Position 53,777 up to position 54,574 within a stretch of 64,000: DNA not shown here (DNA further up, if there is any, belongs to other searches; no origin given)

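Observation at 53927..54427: Novel 166-aa protein made of about 18 tandem Gly-initiated heptapeptide repeats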

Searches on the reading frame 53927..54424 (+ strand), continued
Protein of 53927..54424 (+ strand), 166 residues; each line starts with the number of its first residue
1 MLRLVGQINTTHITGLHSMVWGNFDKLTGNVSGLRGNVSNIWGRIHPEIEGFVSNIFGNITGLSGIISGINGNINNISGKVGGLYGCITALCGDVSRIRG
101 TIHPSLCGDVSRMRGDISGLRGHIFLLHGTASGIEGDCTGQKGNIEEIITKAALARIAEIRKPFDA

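Call 47: search_solved_structures(query=A1, max_evalue=1, show_alignments=4)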
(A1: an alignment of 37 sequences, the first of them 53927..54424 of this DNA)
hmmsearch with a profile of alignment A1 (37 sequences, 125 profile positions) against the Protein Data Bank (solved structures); distinct sequences matched with E-value up to 1: 41.
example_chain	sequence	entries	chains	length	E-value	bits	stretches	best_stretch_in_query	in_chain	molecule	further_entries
8qox_B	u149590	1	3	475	5.7e-09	39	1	10-105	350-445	Conserved membrane protein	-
4lin_A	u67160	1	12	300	8.8e-09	38.4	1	25-122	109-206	Tail needle protein gp26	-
9eg6_A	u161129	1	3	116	1.3e-06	31.5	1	12-91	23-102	Caveolae-associated protein 1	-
4qkv_A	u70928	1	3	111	3.9e-05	26.7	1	41-119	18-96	Polymerase I and transcript release factor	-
9egn_A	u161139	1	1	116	4.5e-05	26.4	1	41-119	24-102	Caveolae-associated protein 1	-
6gaj_A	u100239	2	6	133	0.00019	24.4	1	8-118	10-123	Outer capsid protein sigma-1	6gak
9eiu_A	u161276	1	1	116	0.00021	24.3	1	41-119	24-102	Caveolae-associated protein 1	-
6gao_A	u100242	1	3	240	0.0018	21.3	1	8-117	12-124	Outer capsid protein sigma-1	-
6r1j_J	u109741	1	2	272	0.0018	21.3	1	27-115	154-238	Uncharacterized protein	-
6h2d_P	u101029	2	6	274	0.0027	20.7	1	45-115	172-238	AhlC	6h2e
3ult_A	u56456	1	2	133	0.0085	19.1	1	7-115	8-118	Ice recrystallization inhibition protein-like protein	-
1avy_A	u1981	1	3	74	0.014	18.4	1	22-55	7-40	FIBRITIN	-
6s6q_A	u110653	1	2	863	0.015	18.3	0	27-110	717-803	LRR receptor-like serine/threonine-protein kinase GSO1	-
7o23_A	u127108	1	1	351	0.022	17.8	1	16-121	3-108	Autotransporter adhesin BpaC,Autotransporter adhesin BpaC,General control transcription fa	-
2ch7_A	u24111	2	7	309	0.022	17.7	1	11-92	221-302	METHYL-ACCEPTING CHEMOTAXIS PROTEIN | Methyl-accepting chemotaxis protein 2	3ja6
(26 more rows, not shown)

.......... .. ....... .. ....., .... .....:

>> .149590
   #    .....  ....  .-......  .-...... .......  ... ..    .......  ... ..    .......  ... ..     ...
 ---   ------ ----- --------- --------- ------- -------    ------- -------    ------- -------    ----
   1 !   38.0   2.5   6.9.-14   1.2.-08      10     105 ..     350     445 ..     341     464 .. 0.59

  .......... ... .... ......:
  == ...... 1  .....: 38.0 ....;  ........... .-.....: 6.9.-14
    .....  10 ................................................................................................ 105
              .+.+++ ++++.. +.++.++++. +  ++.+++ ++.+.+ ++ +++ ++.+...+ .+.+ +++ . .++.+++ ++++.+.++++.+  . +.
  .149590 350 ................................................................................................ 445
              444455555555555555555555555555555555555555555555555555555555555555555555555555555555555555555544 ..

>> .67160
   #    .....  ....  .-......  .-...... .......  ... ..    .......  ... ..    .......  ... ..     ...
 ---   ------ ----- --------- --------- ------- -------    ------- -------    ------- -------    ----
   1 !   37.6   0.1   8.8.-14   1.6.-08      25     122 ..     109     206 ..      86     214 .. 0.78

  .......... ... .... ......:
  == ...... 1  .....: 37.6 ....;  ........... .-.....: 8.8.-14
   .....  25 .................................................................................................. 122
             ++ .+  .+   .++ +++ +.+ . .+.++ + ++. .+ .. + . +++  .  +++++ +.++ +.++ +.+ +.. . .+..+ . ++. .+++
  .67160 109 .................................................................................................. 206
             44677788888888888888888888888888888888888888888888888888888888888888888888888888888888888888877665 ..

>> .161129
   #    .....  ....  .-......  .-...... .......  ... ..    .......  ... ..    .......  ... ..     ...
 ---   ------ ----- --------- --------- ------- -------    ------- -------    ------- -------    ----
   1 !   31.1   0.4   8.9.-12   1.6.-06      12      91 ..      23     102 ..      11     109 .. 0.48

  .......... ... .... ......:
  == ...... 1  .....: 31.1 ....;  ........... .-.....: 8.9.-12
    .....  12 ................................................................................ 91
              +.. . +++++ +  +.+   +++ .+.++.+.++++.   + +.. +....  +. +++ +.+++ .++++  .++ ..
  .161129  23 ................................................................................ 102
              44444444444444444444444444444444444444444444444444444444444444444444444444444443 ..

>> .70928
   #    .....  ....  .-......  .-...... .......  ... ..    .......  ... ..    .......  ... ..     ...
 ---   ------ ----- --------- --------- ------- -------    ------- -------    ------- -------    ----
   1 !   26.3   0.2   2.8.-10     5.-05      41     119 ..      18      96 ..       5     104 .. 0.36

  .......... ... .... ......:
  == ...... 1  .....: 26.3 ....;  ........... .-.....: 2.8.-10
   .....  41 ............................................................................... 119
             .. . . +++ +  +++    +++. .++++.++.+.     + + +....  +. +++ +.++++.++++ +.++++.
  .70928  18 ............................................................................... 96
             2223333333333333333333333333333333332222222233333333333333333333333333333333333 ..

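Call 50: search_protein_families(library=pfam, alignment_id=A2, max_evalue=0.00001)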
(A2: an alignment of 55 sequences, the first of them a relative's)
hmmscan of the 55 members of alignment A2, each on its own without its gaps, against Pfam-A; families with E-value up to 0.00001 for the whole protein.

A. member 1, P0004 (994 aa): 3 families
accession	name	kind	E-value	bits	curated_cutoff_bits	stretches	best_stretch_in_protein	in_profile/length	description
PF04728.18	LPP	-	4e-13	49.9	29.1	0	626-655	5-34/53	Lipoprotein leucine-zipper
PF04513.17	Baculo_PEP_C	-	1.4e-11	45.1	38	1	804-889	39-121/140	Baculovirus polyhedron envelope protein, PEP, C terminus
PF07889.17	DUF1664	-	2.5e-11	44.1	34.6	0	827-887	61-121/124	Protein of unknown function (DUF1664)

B. families by the number of members that match (of 55 scanned): 116 families (the first 25 are shown)
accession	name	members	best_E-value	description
PF07889.17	DUF1664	16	1.1e-15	Protein of unknown function (DUF1664)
PF04513.17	Baculo_PEP_C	15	5.5e-17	Baculovirus polyhedron envelope protein, PEP, C terminus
PF04728.18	LPP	15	8.6e-17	Lipoprotein leucine-zipper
PF23991.1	DUF7310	14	2.4e-23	Coiled-coil region of unknown function (DUF7310)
PF05377.16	FlaC_arch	11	1.4e-15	Flagella accessory protein C (FlaC)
PF05531.17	NPV_P10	9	1.6e-09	Nucleopolyhedrovirus P10 protein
PF10046.14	BLOC1_2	8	2.8e-14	Biogenesis of lysosome-related organelles complex-1 subunit 2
PF10473.14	CENP-F_leu_zip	8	3.1e-10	Leucine-rich repeats of kinetochore protein Cenp-F/LEK1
PF20808.2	MINT_RAM7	7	5e-29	Msx2-interacting protein, RAM7 domain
PF16888.10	YwqH-like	6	4.2e-20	YwqH-like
PF06103.16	DUF948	6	2e-10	Bacterial protein of unknown function (DUF948)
PF08614.16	ATG16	6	2.8e-10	Autophagy protein 16 (ATG16)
PF04102.17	SlyX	6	1.3e-09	SlyX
PF10779.14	XhlA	5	1e-13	Haemolysin XhlA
PF06009.19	Laminin_II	5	8.9e-09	Laminin Domain II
PF21300.2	LbR_Ice_bind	4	1.2e-15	Grass antifreeze beta roll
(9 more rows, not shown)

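Call 56: fold_search(model_id=the predicted structure, library=viral)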
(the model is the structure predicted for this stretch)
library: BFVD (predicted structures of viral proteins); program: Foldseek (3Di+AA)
matches with E <= 10: 266; with E <= 0.001: 0
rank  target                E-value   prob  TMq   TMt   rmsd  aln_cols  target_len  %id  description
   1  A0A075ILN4            9.3e-02  1.00  0.48  0.24   5.4       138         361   19  EVN041 [Ectromelia virus Naval]
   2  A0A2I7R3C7            6.6e-01  0.08  0.19  0.07  11.4       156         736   14  (no name in the UniProt tables at hand)
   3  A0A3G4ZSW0            7.0e-01  0.08  0.19  0.07  12.2       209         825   12  Right handed beta helix domain-containing protein [Edafosvirus sp.]
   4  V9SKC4                7.8e-01  0.05  0.18  0.06  12.1       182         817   15  Right handed beta helix domain-containing protein [Achromobacter phage JWDelta]
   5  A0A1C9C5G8            8.2e-01  0.06  0.16  0.14  10.9       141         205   15  Uncharacterized protein [Heterosigma akashiwo virus 01]
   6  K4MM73                9.1e-01  0.06  0.18  0.09  11.5       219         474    8  Uncharacterized protein [Escherichia phage IME11]
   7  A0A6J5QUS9            1.2e+00  0.12  0.23  0.07  10.7       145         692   13  Pectate lyase superfamily protein [uncultured Caudovirales phage]
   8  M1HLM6                1.3e+00  0.14  0.26  0.09  10.8       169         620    9  (no name in the UniProt tables at hand)
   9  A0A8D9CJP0            1.5e+00  0.15  0.31  0.13  16.4       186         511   18  Caspase 9 inhibitor [Ectromelia virus]
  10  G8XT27                1.5e+00  0.02  0.13  0.07  14.2       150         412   10  Membrane protein A23 [Saimiriine betaherpesvirus 4]
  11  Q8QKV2                1.6e+00  0.08  0.24  0.08  11.2       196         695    9  EsV-1-164 [Ectocarpus siliculosus virus 1 (isolate New Zealand/Kaikoura/1988)]
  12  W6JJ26                1.6e+00  0.02  0.14  0.08  17.3       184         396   16  Uncharacterized protein [Alphaentomopoxvirus acuprea]
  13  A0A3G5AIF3            1.6e+00  0.08  0.22  0.08   9.6       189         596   10  GMC-type oxidoreductase [Sylvanvirus sp.]
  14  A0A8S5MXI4            1.6e+00  0.07  0.20  0.19  10.5       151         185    9  Uncharacterized protein (Fragment) [Myoviridae sp. ctWaE18]
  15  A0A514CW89            1.6e+00  0.05  0.17  0.05  10.5       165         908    9  Putative tail fiber protein [Achromobacter phage vB_AxyP_19-32_Axy24]
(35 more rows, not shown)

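Call 57: find_encoding_contigs(protein=P0017, flank=5000, max_places=3)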
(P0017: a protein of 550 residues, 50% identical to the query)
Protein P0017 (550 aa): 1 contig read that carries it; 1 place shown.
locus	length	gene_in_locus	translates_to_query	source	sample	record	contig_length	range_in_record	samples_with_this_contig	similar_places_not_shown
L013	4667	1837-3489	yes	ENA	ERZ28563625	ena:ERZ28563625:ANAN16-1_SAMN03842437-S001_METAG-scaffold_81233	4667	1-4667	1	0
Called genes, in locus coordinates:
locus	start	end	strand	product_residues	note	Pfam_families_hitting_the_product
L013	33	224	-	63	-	PF12844:HTH_19, PF13560:HTH_31 (weak), PF01381:HTH_3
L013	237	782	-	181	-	PF09946:DUF2178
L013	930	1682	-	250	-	PF01978:TrmB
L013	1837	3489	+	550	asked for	PF03958:Secretin_N (weak), PF00263:Secretin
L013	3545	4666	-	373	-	?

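Call 58: find_encoding_contigs(protein=P0055, flank=5000, max_places=2)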
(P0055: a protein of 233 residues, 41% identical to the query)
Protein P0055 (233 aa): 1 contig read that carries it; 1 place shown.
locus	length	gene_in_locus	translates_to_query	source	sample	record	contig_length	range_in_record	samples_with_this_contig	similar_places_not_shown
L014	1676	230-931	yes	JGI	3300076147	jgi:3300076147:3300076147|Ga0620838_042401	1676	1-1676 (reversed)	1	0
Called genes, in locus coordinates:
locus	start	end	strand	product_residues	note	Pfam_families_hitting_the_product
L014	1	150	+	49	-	?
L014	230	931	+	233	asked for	-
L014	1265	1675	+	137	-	?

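Call 59: find_homologous_proteins(query=A1, max_evalue=1e-10)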
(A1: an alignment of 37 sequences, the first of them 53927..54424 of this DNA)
Query A1 (37 sequences) (166 aa, profile of the alignment): 140 proteins with E <= 1e-10 among 8000 candidates; the best 120 are listed.
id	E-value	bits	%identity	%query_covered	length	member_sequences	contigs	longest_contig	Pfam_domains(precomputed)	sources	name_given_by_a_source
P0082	1.0e-37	147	35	81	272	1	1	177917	-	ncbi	-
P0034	2.6e-35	139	43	67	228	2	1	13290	PF06009.20,PF07889.18,PF04728.19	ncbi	ncbi:MAG: hypothetical protein QW478_03085 [Candidatus Micrarchaeaceae archaeon]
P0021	2.3e-32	129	30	92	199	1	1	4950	-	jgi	-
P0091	2.8e-31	126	34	72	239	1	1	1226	-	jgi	jgi:hypothetical protein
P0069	8.4e-31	124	33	81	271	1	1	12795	-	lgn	-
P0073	2.6e-30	123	38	67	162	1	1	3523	PF04513.18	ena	-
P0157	2.7e-29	119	39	80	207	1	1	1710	-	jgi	jgi:hypothetical protein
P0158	4.0e-29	119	33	93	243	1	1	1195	-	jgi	jgi:hypothetical protein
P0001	1.9e-28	117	34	68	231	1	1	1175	-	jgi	-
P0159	2.8e-27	113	33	80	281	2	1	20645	-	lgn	-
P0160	1.0e-26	111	39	74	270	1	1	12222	-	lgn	-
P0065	2.3e-26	110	35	78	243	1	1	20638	-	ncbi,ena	-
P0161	3.1e-26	109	30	90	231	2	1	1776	-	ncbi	-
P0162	3.7e-26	109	28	84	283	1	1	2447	-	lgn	-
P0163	7.1e-26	108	31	78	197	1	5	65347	-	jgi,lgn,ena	jgi:hypothetical protein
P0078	8.1e-25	105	43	55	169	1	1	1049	-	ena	-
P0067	1.3e-24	104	32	89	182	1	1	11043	-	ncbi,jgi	jgi:hypothetical protein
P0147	5.5e-24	102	40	48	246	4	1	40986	-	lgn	-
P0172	5.2e-22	96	33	81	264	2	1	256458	-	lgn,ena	-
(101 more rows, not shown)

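Call 60: find_encoding_contigs(protein=P0082, flank=7000, max_places=1)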
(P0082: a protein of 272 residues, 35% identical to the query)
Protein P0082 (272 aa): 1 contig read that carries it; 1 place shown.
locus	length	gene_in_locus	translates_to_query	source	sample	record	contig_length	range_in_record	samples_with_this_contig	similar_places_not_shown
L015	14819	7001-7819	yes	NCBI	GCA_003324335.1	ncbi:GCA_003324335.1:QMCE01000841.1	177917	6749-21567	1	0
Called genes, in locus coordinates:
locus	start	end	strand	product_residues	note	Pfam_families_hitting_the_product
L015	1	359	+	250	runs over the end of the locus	-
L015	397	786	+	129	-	-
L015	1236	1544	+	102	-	-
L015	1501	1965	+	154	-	-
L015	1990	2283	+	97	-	-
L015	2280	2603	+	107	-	-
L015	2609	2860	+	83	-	-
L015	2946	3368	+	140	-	PF01797:Y1_Tnp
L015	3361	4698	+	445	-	PF12323:HTH_OrfB_IS605, PF01385:OrfB_IS605, PF07282:Cas12f1-like_TNB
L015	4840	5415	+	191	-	-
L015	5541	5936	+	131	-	-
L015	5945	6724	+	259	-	-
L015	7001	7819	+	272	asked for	-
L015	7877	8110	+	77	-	-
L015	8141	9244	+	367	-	-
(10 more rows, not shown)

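Call 61: find_encoding_contigs(protein=P0172, flank=7000, max_places=1)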
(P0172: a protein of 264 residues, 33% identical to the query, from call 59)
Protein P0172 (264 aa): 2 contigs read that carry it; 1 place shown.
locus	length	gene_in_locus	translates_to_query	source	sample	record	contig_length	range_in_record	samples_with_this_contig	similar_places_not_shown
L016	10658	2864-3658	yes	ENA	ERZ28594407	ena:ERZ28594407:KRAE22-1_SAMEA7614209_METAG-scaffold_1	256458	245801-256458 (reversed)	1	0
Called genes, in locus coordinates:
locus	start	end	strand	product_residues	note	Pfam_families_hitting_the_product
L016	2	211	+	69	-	?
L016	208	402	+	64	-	-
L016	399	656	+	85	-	-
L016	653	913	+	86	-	-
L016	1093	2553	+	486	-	PF11443:DUF2828, PF25043:DUF7788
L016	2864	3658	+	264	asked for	-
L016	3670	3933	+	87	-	-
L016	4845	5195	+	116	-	-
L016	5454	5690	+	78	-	-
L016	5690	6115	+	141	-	-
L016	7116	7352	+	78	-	-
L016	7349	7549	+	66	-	-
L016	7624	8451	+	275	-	PF06067:DUF932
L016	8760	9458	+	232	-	-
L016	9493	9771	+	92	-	-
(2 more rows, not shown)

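Call 62: search_dna_similar(query=P0124, collection=phages, mode=protein, max_evalue=0.001, max_rows=25)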
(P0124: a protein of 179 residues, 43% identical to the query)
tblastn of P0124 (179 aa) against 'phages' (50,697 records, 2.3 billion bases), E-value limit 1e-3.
Records with a match: 34; places in all: 50; records where one place covers at least 80% of the query: 0.
Best place of each record, by identity: <60% 34.
By first word of the organism name: Bacillus 28; Lactobacillus 4; Caudoviricetes 1; Bacteriophage 1.
By host as written in the record: Bacillus subtilis 10; - 2; Bacillus subtilis Goe3 2; Bacillus sp. 2; Lactobacillus delbrueckii subsp. lactis 2; Bacillus subtilis KCCM 12052 2; Bacillus subtilis G24 2; Bacillus subtilis (natto) 2; and 10 more.
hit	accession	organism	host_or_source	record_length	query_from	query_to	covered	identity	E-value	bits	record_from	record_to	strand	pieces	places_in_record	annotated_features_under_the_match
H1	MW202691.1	Caudoviricetes sp.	Manatee Spring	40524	1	129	72%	34.9%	1e-19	91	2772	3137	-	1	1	hypothetical protein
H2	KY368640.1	Bacillus phage vB_BsuM-Goe3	Bacillus subtilis Goe3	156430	16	151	76%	25.4%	4e-5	49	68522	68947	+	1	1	minor capsid protein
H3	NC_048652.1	Bacillus phage vB_BsuM-Goe3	Bacillus subtilis Goe3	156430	16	151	76%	25.4%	4e-5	49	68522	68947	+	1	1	minor head protein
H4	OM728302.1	Bacillus phage vB_BsuM-Goe24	Bacillus subtilis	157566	16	151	76%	25.4%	4e-5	49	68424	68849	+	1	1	smc: chromosome partition protein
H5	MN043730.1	Bacillus phage vB_BveM-Goe7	Bacillus velezensis FZB42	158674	16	151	76%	25.4%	4e-5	49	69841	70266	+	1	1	hypothetical protein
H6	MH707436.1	Bacillus phage BSP36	Bacillus subtilis KCCM 11780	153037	17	145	72%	25.2%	1e-4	47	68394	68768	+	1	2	putative minor capsid protein 1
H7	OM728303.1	Bacillus phage vB_BsuM-Goe25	Bacillus subtilis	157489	27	151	70%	24.4%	2e-5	50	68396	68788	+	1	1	smc: chromosome partition protein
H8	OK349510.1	Bacillus phage BM-P1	Bacillus sp.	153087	28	151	69%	24.6%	5e-5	48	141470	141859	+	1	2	hypothetical protein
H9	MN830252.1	Lactobacillus phage JNU_P1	Lactobacillus fermentum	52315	21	124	58%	26.9%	2e-5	49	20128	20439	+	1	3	tail fiber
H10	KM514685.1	Lactobacillus phage Ldl1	Lactobacillus delbrueckii subsp. lactis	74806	26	127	57%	26.5%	6e-6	51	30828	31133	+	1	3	adsorption protein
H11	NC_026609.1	Lactobacillus phage Ldl1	Lactobacillus delbrueckii subsp. lactis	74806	26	127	57%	26.5%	6e-6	51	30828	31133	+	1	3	tail protein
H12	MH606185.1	Bacillus phage BSP38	Bacillus subtilis KCCM 12052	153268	35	117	46%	31.3%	1e-4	47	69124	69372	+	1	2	hypothetical protein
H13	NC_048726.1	Bacillus phage BSP38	Bacillus subtilis KCCM 12052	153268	35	117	46%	31.3%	1e-4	47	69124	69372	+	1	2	minor head protein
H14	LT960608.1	Bacillus phage SBSphiJ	Bacillus subtilis BEST7003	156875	17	127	62%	23.3%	8e-4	45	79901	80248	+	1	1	record has no annotation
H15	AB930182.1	Bacillus phage SPG24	Bacillus subtilis G24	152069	28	127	56%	25.2%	2e-4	47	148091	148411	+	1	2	none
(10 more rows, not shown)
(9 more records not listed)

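Call 63: get_annotated_region(hit=H1, flank=6000)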
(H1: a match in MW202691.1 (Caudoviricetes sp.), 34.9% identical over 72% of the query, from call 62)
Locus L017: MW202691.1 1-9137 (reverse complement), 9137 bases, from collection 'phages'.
description: Podoviridae sp. isolate ctkAd229, complete genome.
organism: Caudoviricetes sp. (NCBI taxid 2832643)
taxonomy: Viruses; Duplodnaviria; Heunggongvirae; Uroviricota; Caudoviricetes
host: -; source: Manatee Spring; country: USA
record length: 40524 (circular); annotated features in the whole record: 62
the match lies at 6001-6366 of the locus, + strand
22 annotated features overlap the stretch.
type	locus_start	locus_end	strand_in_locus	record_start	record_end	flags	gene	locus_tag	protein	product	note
CDS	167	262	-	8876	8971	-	-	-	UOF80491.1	hypothetical protein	-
CDS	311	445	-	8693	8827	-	-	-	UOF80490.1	hypothetical protein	-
CDS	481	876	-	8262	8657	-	-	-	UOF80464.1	putative antitoxin of bacterial toxin-antitoxin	-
CDS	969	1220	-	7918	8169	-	-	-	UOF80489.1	hypothetical protein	-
CDS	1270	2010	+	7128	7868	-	-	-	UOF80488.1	hypothetical protein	-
CDS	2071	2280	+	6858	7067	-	-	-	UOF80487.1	hypothetical protein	-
CDS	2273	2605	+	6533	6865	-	-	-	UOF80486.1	hypothetical protein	-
CDS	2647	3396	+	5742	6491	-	-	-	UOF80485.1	hypothetical protein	-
CDS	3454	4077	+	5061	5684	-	-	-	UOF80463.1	hypothetical protein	-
CDS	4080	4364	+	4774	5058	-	-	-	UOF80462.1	putative single-stranded DNA-binding protein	-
CDS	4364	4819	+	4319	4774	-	-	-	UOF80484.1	hypothetical protein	-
CDS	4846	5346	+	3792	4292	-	-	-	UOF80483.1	proteiN/DNA complex catalytic motif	-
CDS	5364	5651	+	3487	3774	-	-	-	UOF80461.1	hypothetical protein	-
CDS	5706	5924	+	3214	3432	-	-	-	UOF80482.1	hypothetical protein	-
CDS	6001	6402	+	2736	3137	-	-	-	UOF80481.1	hypothetical protein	-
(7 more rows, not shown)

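Call 70: search_protein_families(library=padloc, proteins=[window:53927-54424:+, P0124, P0133, P0022], max_evalue=0.1)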
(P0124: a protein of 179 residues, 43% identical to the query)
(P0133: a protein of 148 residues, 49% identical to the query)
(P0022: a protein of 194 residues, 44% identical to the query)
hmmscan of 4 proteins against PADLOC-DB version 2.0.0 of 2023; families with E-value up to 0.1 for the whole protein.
window:53927-54424:+ (166 aa): 0 families

P0124 (179 aa): 0 families

P0133 (148 aa): 0 families

P0022 (194 aa): 0 families

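Call 85: search_protein_families(library=pfam, proteins=[P0019, P0053, P0066], max_evalue=0.01)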
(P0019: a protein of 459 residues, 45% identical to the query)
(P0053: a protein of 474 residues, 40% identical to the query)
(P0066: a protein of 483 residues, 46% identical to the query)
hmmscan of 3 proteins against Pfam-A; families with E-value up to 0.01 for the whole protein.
P0019 (459 aa): 1 family
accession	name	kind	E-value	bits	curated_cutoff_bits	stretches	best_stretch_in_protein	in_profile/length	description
PF00069.31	Pkinase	-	6e-06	26.3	31.7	1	115-223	98-203/263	Protein kinase domain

P0053 (474 aa): 1 family
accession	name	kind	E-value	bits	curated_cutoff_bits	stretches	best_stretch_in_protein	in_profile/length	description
PF00069.31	Pkinase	-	0.00018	21.4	31.7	1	133-231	104-198/263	Protein kinase domain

P0066 (483 aa): 1 family
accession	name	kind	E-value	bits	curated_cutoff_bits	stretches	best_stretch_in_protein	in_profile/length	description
PF00069.31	Pkinase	-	2.5e-07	30.8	31.7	1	68-226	49-198/263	Protein kinase domain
